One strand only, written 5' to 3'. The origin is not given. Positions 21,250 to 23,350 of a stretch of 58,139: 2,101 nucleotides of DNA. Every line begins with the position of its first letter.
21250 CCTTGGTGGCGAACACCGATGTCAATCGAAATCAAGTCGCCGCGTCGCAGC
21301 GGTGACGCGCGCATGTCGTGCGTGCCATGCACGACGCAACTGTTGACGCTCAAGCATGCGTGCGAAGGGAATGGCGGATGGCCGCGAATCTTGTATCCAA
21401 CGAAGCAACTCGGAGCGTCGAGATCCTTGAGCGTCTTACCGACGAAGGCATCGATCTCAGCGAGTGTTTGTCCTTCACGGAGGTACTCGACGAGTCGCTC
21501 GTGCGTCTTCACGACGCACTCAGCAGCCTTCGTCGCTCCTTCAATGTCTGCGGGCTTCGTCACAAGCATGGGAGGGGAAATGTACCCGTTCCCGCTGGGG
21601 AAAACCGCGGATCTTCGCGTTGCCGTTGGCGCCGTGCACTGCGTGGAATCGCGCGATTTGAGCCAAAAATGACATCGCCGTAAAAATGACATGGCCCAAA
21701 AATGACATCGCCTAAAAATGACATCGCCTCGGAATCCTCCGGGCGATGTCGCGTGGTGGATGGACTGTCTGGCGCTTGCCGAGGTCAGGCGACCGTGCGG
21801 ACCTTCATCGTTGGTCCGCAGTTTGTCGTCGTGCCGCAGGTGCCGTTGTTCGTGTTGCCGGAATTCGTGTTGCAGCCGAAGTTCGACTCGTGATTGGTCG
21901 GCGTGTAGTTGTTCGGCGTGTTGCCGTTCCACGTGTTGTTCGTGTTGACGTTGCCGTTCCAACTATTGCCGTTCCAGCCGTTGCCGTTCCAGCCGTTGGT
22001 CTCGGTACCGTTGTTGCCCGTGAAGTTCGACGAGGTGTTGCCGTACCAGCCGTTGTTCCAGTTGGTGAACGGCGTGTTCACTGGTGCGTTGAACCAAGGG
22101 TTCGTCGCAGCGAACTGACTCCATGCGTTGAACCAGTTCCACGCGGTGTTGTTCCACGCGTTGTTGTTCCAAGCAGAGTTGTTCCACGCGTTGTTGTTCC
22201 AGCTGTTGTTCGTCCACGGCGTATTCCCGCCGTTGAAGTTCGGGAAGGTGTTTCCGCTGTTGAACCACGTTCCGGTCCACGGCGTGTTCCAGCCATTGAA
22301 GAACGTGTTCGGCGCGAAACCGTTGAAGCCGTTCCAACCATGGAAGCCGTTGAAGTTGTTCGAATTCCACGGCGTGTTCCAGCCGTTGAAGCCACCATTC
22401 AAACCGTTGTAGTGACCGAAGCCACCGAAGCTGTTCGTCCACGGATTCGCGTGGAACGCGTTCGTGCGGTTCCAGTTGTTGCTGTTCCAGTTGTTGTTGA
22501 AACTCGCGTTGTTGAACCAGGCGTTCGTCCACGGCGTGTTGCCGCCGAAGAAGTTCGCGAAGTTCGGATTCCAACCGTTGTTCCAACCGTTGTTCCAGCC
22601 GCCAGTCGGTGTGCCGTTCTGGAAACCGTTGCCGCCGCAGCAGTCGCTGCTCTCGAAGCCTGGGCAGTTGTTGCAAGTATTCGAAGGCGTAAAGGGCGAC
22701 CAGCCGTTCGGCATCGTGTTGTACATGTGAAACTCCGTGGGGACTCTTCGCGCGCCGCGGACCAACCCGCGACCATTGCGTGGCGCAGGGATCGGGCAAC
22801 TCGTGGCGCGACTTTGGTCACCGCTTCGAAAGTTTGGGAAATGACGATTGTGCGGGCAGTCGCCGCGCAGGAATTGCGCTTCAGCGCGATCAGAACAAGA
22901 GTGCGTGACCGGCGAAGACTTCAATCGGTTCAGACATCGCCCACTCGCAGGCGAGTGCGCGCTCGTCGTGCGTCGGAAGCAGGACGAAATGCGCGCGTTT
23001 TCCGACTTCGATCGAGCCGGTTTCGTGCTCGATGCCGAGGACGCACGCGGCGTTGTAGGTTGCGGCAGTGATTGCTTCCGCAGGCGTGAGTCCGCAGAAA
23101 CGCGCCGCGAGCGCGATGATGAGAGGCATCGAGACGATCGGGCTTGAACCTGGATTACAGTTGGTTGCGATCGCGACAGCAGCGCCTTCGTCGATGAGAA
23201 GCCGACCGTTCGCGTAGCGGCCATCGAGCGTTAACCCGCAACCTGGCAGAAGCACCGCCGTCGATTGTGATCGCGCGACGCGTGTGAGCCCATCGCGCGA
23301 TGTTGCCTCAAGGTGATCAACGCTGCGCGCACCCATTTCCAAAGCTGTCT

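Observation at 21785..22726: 313-aa protein made almost only of Asn, Trp, Gly, Phe, Thr and Pro, capped by Cys clusters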

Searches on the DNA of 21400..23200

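Call 16: search_rna_families(source=window, start=21400, end=23200, threshold=evalue, max_evalue=1)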
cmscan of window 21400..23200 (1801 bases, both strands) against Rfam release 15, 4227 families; matches with E-value up to 1: 0.
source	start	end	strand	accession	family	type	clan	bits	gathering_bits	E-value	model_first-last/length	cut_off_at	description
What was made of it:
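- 22727..22817 (-): Conserved upstream region. It holds two boxes, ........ and CCCGAT, separated by a variable 13-nt spacer (promoter-like). A conserved GC-rich leader of about 65 nt follows: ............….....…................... There is no Rfam match (call 16).
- On Known cis-regulatory RNA (for the conserved 5' leader): There are no Rfam matches at E≤1 (call 16).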

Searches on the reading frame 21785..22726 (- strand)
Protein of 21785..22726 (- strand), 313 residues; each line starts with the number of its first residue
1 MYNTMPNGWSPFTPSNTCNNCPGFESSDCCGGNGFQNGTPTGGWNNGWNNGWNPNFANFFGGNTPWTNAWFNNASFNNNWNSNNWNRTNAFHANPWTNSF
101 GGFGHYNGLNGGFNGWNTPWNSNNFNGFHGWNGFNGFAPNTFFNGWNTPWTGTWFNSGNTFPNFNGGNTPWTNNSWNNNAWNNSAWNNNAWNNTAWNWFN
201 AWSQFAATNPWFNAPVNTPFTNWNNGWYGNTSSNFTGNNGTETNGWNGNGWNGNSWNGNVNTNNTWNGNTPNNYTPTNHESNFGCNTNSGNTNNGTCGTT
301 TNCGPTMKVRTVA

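Call 5: search_protein_families(library=pfam, proteins=[window:21785-22726:-], max_evalue=10)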
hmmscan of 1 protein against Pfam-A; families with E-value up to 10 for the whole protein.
window:21785-22726:- (313 aa): 0 families
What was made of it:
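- Closest known: Pentapeptide-repeat proteins. Different: There is no Pfam match even at E≤10 (call 5).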

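Call 6: search_protein_families(library=ncbifam, proteins=[window:21785-22726:-], max_evalue=10)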
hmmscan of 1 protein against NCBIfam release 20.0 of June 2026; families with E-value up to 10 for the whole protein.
window:21785-22726:- (313 aa): 0 families
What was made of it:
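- On Any described protein family (Pfam-A, NCBIfam, PADLOC, PHROGs, PDB sequences): The window protein gave 0 hits at E≤10 in Pfam and NCBIfam (calls 5, 6).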

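Call 7: find_homologous_proteins(query=window:21785-22726:-, max_evalue=0.001)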
Query window:21785-22726:- (313 aa): 1 proteins with E <= 0.001 among 413 candidates.
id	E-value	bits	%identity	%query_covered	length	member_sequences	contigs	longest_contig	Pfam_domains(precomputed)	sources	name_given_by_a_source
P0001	4.1e-4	38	74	11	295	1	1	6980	-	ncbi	-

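Call 11: find_encoding_contigs(protein=P0001, flank=10000)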
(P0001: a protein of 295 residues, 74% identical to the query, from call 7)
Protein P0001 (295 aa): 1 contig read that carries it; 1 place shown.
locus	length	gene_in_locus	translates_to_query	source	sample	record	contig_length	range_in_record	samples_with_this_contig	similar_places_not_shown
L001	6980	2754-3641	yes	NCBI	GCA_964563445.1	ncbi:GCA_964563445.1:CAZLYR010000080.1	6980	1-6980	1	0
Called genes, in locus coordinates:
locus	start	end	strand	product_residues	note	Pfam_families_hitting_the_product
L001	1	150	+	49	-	?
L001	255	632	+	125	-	PF01740:STAS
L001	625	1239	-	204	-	PF00300:His_Phos_1 (weak)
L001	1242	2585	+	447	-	PF01979:Amidohydro_1, PF07969:Amidohydro_3 (weak)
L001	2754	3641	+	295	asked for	-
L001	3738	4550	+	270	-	PF00557:Peptidase_M24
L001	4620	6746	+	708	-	PF02897:Peptidase_S9_N, PF00326:Peptidase_S9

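Call 12: find_encoding_contigs(protein=window:21785-22726:-, flank=10000)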
Protein window:21785-22726:- (313 aa): no gene with exactly this product is on record in the collection.

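Call 22: find_related_loci(query=A2, collection=genome_contigs, flank=8000)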
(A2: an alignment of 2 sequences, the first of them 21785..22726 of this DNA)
Query A2 (313 aa) in genome_contigs; peptide patterns used: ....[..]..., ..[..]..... (x = any residue, [..] = any of these).
89 stretches matched a pattern; 10 encode a relative of the query (tblastn E <= 1e-3); 10 distinct loci.
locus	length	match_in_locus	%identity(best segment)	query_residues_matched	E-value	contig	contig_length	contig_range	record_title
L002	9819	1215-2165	82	1-313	2e-103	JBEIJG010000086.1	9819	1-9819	MAG: Phycisphaeraceae bacterium isolate Sample-103-S3-bin-83 Sample_103_S3-bin_83-k141_323650, whole genome shotgun sequ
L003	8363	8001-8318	84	1-105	1e-35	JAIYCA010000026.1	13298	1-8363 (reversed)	MAG: Planctomycetaceae bacterium isolate E1_MAG_00063 pond_E1_MAG_00063_000000000268, whole genome shotgun sequence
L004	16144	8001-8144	75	1-50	1e-15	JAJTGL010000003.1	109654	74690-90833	MAG: Planctomycetaceae bacterium isolate 49613_E24.1 Sample_49613_scaffold_221, whole genome shotgun sequence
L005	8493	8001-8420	46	1-177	3e-14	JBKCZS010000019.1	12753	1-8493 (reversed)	MAG: bacterium isolate samp_2077_semibin_49 samp_2077_43954, whole genome shotgun sequence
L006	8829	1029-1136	72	1-39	6e-12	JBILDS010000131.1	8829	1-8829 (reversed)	MAG: Phycisphaerales bacterium isolate ME2016-07-22_3300044628_group7_bin125 Rohwer_bin1563_scaffold_7660_c1, whole geno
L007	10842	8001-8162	57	1-48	2e-11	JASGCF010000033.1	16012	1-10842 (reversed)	MAG: Limnohabitans sp. isolate MAG13 NODE_1613_length_16012_cov_9.672808, whole genome shotgun sequence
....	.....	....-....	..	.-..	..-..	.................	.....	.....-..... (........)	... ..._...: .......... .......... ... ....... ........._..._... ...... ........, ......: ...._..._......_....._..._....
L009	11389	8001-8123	60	1-52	4e-11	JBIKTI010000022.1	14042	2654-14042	MAG: Phycisphaerales bacterium isolate ME2015-07-21_3300034119_group6_bin126 Rohwer_bin1560_scaffold_1423_c1, whole geno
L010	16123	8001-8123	54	1-52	3e-9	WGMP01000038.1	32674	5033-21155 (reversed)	MAG: Phycisphaera sp. isolate RI_241 c_000000024253, whole genome shotgun sequence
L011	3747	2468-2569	65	280-313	4e-6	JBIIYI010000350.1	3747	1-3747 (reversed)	MAG: Phycisphaerales bacterium isolate ME2005-09-19_3300034101_group2_bin170 Rohwer_bin1557_scaffold_42424_c1, whole gen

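Call 23: search_protein_representatives(protein=window:21785-22726:-)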
Query: 313 residues. Proteins with E-value up to 0.001 (for the whole library): 3; up to 1e-10: 1; up to 1e-30: 0. The best 3 are listed.
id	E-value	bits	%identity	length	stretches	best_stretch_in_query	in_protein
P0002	3.6e-20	88.9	59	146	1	90-208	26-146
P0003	4.5e-10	55.7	87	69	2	216-243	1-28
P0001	1.3e-04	37.7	69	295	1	1-49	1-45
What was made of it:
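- Tried and rejected: It returned only two fragments and P0001 (call 23).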

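Call 32: find_homologous_proteins(query=A4, max_evalue=0.01)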
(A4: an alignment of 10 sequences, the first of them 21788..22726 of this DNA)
Query A4 (10 sequences) (313 aa, profile of the alignment): 9 proteins with E <= 0.01 among 8000 candidates.
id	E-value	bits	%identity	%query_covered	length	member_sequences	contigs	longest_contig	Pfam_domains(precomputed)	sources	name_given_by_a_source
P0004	6.9e-94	333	60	17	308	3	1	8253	-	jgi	jgi:hypothetical protein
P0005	2.2e-85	306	42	31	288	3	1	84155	-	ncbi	-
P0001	2.1e-83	299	74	11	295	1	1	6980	-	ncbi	-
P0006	2.8e-60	223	60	17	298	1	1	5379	-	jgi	-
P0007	1.7e-48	185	72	12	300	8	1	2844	-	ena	-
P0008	1.7e-35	142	47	44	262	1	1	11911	-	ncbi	ncbi:MAG: hypothetical protein ACK5C3_11800 [bacterium]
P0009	6.8e-8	51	46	26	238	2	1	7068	-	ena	-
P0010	1.7e-5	43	54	15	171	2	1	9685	-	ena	-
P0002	2.4e-3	36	54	38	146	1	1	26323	-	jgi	jgi:hypothetical protein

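Call 34: find_encoding_contigs(protein=P0009, flank=8000, max_places=3)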
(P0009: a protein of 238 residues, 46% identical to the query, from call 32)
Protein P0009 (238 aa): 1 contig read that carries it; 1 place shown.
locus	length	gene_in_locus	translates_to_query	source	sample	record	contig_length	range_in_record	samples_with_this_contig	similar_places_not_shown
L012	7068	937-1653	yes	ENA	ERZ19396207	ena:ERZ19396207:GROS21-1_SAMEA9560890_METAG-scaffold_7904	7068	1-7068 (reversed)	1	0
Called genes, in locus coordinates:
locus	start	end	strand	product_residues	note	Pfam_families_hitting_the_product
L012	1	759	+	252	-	?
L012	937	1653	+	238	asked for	-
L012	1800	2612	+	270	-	PF00557:Peptidase_M24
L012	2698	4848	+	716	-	PF02897:Peptidase_S9_N, PF00326:Peptidase_S9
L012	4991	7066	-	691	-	?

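Call 35: find_encoding_contigs(protein=P0010, flank=8000, max_places=3)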
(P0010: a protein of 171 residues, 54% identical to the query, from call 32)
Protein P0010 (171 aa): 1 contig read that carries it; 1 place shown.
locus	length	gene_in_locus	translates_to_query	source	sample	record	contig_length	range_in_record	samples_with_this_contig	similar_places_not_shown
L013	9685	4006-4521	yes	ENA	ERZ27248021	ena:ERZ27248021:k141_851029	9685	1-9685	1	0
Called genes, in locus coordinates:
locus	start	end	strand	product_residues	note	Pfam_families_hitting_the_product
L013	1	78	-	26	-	?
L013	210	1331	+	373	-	PF04187:Cofac_haem_bdg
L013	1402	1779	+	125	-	PF01740:STAS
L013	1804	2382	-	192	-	PF00300:His_Phos_1 (weak)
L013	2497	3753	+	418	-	PF07969:Amidohydro_3 (weak), PF01979:Amidohydro_1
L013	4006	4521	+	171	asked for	-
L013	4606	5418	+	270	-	PF00557:Peptidase_M24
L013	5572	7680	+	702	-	PF02897:Peptidase_S9_N, PF00326:Peptidase_S9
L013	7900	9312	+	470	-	PF01262:AlaDh_PNT_C (faint), PF02737:3HCDH_N (faint), PF07992:Pyr_redox_2, PF12831:FAD_oxidored (weak), PF13450:NAD_binding_8 (faint), PF13738:Pyr_redox_3 (faint), PF00070:Pyr_redox, PF02852:Pyr_redox_dim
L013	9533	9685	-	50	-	?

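Call 40: search_solved_structures(query=A4, max_evalue=10)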
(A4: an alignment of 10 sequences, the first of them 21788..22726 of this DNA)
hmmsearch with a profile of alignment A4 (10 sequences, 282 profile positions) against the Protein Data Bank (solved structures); distinct sequences matched with E-value up to 10: 0.

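Call 46: predict_structure(alignment_id=A5)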
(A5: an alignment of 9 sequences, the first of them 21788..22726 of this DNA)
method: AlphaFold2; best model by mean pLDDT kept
length: 313 residues; sequences in the alignment: 9
mean_pLDDT: 40.8   pTM: 0.14
mean pLDDT of the five models: 40.8, 39.0, 38.8, 36.7, 34.7
residues with pLDDT >= 90: 0; 70-90: 0; 50-70: 32; < 50: 281
segments of 3 or more residues with pLDDT < 50: 1-11, 13-17, 24-26, 34-64, 66-94, 96-117, 120-138, 140-148, 150-161, 163-169, 171-209, 211-218, 220-270, 272-300
pLDDT, mean of each block of 10 residues (from residue 1): 44 47 53 42 35 37 38 37 37 39 37 44 40 40 41 41 44 42 39 38 40 41 40 40 37 37 38 40 37 40 56 56
secondary structure: DSSP gave nothing for this model
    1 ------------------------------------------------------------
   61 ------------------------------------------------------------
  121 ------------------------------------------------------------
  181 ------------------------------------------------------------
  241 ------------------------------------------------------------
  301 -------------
elements in order:
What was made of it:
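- On Q/N-rich prion-like domain: AlphaFold pLDDT is about 40 with no secondary structure (call 46).
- Closest known: Pentapeptide-repeat proteins. Different: No β-helix is predicted (call 46).
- AlphaFold2 gave no β-structure at all (call 46).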

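Call 50: find_related_loci(query=A5, collection=metagenome_contigs, flank=6000)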
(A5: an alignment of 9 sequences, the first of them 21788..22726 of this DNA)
Query A5 (313 aa) in metagenome_contigs; peptide patterns used: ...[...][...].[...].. (x = any residue, [..] = any of these).
51 stretches matched a pattern; 8 encode a relative of the query (tblastn E <= 1e-3); 8 distinct loci.
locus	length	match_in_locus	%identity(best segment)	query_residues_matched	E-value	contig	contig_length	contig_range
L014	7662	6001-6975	95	1-313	2e-179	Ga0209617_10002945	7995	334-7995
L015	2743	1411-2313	87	1-313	2e-108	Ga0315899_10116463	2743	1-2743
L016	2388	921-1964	70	1-313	1e-105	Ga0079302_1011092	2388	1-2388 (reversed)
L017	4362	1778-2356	42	1-147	2e-18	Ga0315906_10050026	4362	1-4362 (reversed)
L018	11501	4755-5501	46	1-271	4e-18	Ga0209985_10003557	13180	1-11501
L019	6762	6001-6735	41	1-192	2e-14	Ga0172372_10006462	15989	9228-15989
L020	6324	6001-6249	48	1-107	6e-13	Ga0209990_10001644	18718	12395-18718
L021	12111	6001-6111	52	1-48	1e-8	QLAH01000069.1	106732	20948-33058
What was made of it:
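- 21785..22726 (-): CDS of the 313-aa Asn/Trp-rich protein (stop codon at 21785-21787). Orthologues were found in calls 7, 22, 32 and 50.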

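Call 53: search_protein_families(library=pfam, proteins=[P0001, P0004, P0006, P0007, P0008, P0009, P0010], max_evalue=1)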
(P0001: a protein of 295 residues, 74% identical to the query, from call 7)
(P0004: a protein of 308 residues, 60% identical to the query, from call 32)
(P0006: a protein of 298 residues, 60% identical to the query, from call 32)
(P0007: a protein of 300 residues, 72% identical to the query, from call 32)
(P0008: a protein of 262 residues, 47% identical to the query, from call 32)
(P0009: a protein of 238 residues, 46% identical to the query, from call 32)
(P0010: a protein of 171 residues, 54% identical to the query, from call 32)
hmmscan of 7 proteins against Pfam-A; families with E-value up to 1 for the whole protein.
P0001 (295 aa): 1 family
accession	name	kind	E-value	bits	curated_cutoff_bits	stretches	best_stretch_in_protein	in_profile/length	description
PF01391.23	Collagen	-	0.03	14.5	27.2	1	39-71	18-50/60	Collagen triple helix repeat (20 copies)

P0004 (308 aa): 0 families

P0006 (298 aa): 0 families

P0007 (300 aa): 0 families

P0008 (262 aa): 0 families

P0009 (238 aa): 0 families

P0010 (171 aa): 0 families
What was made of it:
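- On Any described protein family (Pfam-A, NCBIfam, PADLOC, PHROGs, PDB sequences): Seven other members gave only one weak compositional Collagen hit in Pfam (E 0.03, below the cut-off; call 53).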

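Call 54: search_protein_families(library=padloc, proteins=[window:21785-22726:-, P0001, P0008, P0009], max_evalue=1)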
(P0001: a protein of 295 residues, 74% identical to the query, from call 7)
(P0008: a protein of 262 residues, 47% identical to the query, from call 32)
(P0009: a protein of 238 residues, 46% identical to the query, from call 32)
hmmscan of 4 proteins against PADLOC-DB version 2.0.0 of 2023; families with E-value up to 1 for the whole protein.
window:21785-22726:- (313 aa): 0 families

P0001 (295 aa): 0 families

P0008 (262 aa): 0 families

P0009 (238 aa): 0 families

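Call 55: search_protein_families(library=phrogs, proteins=[window:21785-22726:-, P0001, P0008, P0009], max_evalue=1)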
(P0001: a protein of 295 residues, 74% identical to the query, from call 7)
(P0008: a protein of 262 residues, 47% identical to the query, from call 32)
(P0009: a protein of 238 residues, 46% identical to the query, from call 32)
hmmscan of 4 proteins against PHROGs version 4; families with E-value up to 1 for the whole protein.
window:21785-22726:- (313 aa): 0 families

P0001 (295 aa): 3 families
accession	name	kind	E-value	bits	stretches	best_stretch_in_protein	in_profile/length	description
phrog_26346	-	unknown function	0.009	15.8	1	37-76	217-256/659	-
phrog_26246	-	tail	0.027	14.6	1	28-71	158-201/329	tail protein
phrog_11221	-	lysis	0.074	13.2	1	112-190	301-374/543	RIIB lysis inhibitor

P0008 (262 aa): 0 families

P0009 (238 aa): 0 families
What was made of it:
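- On Any described protein family (Pfam-A, NCBIfam, PADLOC, PHROGs, PDB sequences): PADLOC gave 0 hits and PHROGs only weak compositional hits (calls 54, 55).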

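Call 56: find_related_loci(query=A5, collection=viral_contigs, flank=5000)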
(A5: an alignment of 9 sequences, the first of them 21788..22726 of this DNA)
Query A5 (313 aa) in viral_contigs; peptide patterns used: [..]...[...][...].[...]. (x = any residue, [..] = any of these).
1 stretches matched a pattern, but none encodes a relative of the query by tblastn (E <= 1e-3).
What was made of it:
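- Tried and rejected: No relative was found (call 56).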

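Call 68: predict_structure(alignment_id=A6)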
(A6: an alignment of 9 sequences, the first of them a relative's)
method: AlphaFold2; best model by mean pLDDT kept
length: 295 residues; sequences in the alignment: 9
mean_pLDDT: 39.7   pTM: 0.22
mean pLDDT of the five models: 39.7, 35.5, 31.1, 29.0, 28.3
residues with pLDDT >= 90: 0; 70-90: 0; 50-70: 34; < 50: 261
segments of 3 or more residues with pLDDT < 50: 1-14, 19-24, 28-152, 174-179, 181-276, 282-289
pLDDT, mean of each block of 10 residues (from residue 1): 42 47 48 35 33 33 32 32 36 34 35 38 40 39 41 53 59 45 39 38 34 32 39 39 36 37 39 46 45 52
secondary structure, 60 per line:
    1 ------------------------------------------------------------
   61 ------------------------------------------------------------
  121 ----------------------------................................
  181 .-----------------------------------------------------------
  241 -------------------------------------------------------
elements in order: H149-181
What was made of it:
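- On Cohesive FG-repeat domain: No nucleoporin domain was found by Pfam (calls 5, 53), and no folded domain is predicted (calls 46, 68).
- No secondary structure was predicted except one helix in the second clade (calls 46, 68). No fold offering a binding face is predicted (calls 46, 68).
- Tried and rejected: Two AlphaFold2 runs both gave pLDDT of about 40 (calls 46, 68).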
